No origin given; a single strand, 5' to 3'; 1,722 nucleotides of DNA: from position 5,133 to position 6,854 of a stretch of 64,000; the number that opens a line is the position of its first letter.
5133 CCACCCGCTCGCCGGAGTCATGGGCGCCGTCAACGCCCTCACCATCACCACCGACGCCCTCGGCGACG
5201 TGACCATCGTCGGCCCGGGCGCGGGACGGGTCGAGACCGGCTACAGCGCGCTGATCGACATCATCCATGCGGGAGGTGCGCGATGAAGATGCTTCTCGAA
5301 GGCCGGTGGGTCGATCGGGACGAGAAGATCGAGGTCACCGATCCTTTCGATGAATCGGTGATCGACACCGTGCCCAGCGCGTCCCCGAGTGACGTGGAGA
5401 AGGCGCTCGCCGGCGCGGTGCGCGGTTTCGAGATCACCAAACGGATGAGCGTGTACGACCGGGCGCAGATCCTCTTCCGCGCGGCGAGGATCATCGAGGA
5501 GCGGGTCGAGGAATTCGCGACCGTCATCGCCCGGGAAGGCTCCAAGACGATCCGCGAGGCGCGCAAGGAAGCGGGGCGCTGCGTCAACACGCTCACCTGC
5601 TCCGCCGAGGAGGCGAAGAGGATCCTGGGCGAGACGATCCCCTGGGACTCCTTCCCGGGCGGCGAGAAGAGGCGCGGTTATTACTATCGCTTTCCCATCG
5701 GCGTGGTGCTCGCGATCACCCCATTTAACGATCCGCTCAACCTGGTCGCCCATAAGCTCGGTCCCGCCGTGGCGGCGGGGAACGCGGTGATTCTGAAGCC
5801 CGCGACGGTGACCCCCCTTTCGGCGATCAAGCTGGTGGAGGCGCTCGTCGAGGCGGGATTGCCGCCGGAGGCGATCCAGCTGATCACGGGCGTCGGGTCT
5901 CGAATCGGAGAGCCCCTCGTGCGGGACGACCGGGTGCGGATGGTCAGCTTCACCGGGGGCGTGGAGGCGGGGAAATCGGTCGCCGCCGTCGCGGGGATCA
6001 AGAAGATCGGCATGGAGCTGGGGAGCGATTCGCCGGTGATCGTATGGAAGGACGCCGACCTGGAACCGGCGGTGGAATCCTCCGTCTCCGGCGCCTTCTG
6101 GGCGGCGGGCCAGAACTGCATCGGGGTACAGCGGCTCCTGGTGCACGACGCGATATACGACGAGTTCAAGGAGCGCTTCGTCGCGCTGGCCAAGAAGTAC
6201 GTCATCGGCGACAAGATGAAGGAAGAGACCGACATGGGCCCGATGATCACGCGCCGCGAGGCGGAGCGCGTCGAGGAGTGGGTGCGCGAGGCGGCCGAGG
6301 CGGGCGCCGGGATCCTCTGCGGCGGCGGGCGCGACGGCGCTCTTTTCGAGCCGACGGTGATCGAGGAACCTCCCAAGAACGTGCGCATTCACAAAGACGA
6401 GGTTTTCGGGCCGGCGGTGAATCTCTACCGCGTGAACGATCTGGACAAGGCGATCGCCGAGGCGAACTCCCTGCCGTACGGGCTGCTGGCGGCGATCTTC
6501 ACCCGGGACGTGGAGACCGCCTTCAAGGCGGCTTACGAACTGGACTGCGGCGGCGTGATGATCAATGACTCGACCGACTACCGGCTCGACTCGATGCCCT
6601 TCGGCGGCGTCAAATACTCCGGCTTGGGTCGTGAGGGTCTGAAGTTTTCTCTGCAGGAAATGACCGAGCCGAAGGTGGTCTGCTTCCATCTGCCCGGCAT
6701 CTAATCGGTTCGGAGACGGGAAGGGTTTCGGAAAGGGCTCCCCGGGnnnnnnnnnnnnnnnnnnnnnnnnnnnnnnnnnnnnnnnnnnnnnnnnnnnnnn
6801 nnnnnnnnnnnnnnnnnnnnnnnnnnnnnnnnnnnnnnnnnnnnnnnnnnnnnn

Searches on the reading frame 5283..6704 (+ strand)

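Call 7: search_protein_families(library=pfam, proteins=[window:5283-6704:+], max_evalue=0.01)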
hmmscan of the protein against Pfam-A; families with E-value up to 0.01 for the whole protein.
window:5283-6704:+ (473 aa): 1 family
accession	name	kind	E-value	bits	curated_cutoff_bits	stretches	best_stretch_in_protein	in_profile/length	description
PF00171.27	Aldedh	-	4.9e-154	513.7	23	1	9-466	1-461/461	Aldehyde dehydrogenase family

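Call 59: search_protein_families(library=ncbifam, proteins=[window:5283-6701:+], max_evalue=0.001)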
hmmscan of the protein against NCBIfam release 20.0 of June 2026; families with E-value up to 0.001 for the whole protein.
window:5283-6701:+ (473 aa): 45 families (the best 25 are shown)
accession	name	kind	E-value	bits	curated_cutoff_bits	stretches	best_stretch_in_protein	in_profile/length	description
NF040648.1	lactal_redase_Meth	equivalog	2.1e-153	511.7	650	1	3-468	1-462/463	lactaldehyde dehydrogenase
NF047626.1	SulfactDhSafD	equivalog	3e-119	399.1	700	1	16-465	3-451/454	sulfoacetaldehyde dehydrogenase SafD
TIGR03250.1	PhnAcAld_DH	equivalog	2.9e-118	395.5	635.65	1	4-466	7-468/472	phosphonoacetaldehyde dehydrogenase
TIGR01804.1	BADH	equivalog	2.9e-108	362.3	668.6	1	6-463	3-466/467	betaine-aldehyde dehydrogenase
NF040869.1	G3PDH_Arch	equivalog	2.9e-105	352.8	780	1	2-469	21-492/502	NADP-dependent glyceraldehyde-3-phosphate dehydrogenase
NF010000.0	PRK13473.1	subfamily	2.9e-102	342.7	615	1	2-467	4-471/475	aminobutyraldehyde dehydrogenase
TIGR01780.1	SSADH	subfamily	1.2e-101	340.9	646.35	1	18-462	1-446/448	succinate-semialdehyde dehydrogenase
NF006916.0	PRK09407.1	equivalog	2.1e-101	340.1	521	1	13-466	33-490/526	succinic semialdehyde dehydrogenase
NF009725.0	PRK13252.1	equivalog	5.9e-99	331.7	593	1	6-469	12-480/488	betaine-aldehyde dehydrogenase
NF042993.1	AlphKGSA_gudD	equivalog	7e-99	331.7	770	1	5-447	8-458/481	alpha-ketoglutaric semialdehyde dehydrogenase GucD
TIGR02299.1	HpaE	equivalog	1.4e-98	330.7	638.35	1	2-468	2-476/488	5-carboxymethyl-2-hydroxymuconate semialdehyde dehydrogenase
NF045735.1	PaDhStyDPseudo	equivalog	9.2e-98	328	850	1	2-468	4-481/483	phenylacetaldehyde dehydrogenase StyD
NF006915.0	PRK09406.1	equivalog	2.3e-97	326.8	730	1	16-465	3-453/457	NADP-dependent succinic semialdehyde dehydrogenase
NF040792.1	glyc_ald_dh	equivalog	4.9e-97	325.9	760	1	1-464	1-469/488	D-glyceraldehyde dehydrogenase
NF008415.0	PRK11241.1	equivalog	8.8e-97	324.8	828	1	3-469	13-481/482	NADP-dependent succinate-semialdehyde dehydrogenase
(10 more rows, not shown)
